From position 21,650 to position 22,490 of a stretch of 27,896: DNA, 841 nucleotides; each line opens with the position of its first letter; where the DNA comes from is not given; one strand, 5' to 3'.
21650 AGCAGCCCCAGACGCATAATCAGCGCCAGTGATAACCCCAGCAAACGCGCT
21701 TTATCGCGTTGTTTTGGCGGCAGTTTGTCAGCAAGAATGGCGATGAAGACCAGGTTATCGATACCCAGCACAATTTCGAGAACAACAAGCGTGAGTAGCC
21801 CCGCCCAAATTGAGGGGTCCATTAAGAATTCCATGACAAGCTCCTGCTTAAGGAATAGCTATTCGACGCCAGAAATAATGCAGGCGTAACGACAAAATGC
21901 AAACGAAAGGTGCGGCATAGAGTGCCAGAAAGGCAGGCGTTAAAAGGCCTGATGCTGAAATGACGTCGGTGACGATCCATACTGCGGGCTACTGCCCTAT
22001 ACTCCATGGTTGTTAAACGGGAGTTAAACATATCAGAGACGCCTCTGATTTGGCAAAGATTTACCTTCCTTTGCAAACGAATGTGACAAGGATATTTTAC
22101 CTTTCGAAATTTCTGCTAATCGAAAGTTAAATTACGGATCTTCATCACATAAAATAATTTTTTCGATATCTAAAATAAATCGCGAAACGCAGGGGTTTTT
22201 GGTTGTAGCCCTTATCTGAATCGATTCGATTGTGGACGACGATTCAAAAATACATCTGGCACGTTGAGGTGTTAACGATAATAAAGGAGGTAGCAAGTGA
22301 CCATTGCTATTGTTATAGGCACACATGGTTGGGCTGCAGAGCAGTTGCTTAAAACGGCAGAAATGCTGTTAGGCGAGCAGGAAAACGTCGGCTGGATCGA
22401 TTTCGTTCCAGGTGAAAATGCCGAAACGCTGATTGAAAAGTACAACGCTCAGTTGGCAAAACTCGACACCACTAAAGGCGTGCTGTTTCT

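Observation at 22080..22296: manX upstream region carries two TTTCG...CGAAA dyads (Mlc/NagC-type) and CRP-like half sites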

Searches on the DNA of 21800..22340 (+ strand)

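Call 3: search_dna_similar(query=window:21835-22296:+, collection=ecoli_genomes, mode=near, max_rows=8)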
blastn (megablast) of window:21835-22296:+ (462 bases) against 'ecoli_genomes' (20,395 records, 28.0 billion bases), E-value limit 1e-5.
Records with a match: 5424; places in all: 5425; records where one place covers at least 80% of the query: 5423.
Genomes with a match: 5424 of 5426; with a place that covers at least 80% of the query: 5423. Places per genome that has any: lowest 1, median 1, highest 2. On chromosomes: 5424 places; on plasmids: 1.
Best place of each record, by identity: >=99% 5350; 95-99% 74.
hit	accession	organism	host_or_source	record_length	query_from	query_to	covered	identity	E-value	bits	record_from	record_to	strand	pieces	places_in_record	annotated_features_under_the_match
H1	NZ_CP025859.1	Escherichia coli strain 504239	Homo sapiens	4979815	1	462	100%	100.0%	0e+0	854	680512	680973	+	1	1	yoaL: protein YoaL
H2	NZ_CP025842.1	Escherichia coli strain 720632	Homo sapiens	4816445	1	462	100%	100.0%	0e+0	854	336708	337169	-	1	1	yoaL: protein YoaL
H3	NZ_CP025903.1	Escherichia coli strain 300709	Homo sapiens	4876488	1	462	100%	100.0%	0e+0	854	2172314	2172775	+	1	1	yoaL: protein YoaL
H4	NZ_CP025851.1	Escherichia coli strain 510016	Homo sapiens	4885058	1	462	100%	100.0%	0e+0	854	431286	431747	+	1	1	yoaL: protein YoaL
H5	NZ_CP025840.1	Escherichia coli strain 214-4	Homo sapiens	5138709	1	462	100%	100.0%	0e+0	854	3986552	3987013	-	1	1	yoaL: protein YoaL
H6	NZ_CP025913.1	Escherichia coli strain 203740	Homo sapiens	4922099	1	462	100%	100.0%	0e+0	854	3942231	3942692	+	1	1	yoaL: protein YoaL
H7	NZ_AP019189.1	Escherichia coli strain M217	Homo sapiens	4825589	1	462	100%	100.0%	0e+0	854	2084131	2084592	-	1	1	yoaL: protein YoaL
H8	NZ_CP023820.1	Escherichia coli strain 7/2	Homo sapiens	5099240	1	462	100%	100.0%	0e+0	854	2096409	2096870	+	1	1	yoaL: protein YoaL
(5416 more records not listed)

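Call 6: get_annotated_region(hit=H1, flank=3000)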
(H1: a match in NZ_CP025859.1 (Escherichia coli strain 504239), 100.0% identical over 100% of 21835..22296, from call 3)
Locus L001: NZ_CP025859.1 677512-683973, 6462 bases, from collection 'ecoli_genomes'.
description: Escherichia coli strain 504239 chromosome, complete genome
organism: Escherichia coli strain 504239 (NCBI taxid 562)
replicon: chromosome; assembly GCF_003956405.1
host: Homo sapiens; source: stool; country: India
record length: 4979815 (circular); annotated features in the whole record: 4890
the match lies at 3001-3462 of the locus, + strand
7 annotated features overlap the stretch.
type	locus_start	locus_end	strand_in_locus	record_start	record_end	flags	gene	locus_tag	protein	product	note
CDS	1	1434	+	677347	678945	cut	pdeD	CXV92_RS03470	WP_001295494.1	EAL domain-containing protein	-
CDS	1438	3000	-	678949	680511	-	yoaE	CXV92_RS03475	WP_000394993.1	CNNM family cation transport protein YoaE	-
CDS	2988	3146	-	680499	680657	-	yoaL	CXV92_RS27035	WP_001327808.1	protein YoaL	-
CDS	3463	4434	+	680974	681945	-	manX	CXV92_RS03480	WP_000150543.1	PTS mannose transporter subunit IIAB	-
CDS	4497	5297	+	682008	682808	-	manY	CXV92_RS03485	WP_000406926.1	PTS mannose transporter subunit IIC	-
CDS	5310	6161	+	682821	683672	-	manZ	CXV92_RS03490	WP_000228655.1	PTS mannose transporter subunit IID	-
CDS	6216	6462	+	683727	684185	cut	yobD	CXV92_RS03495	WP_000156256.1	DUF986 family protein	-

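Call 55: search_rna_families(source=window, start=21800, end=22340, threshold=evalue, max_evalue=1)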
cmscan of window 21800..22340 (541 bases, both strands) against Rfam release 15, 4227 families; matches with E-value up to 1: 0.
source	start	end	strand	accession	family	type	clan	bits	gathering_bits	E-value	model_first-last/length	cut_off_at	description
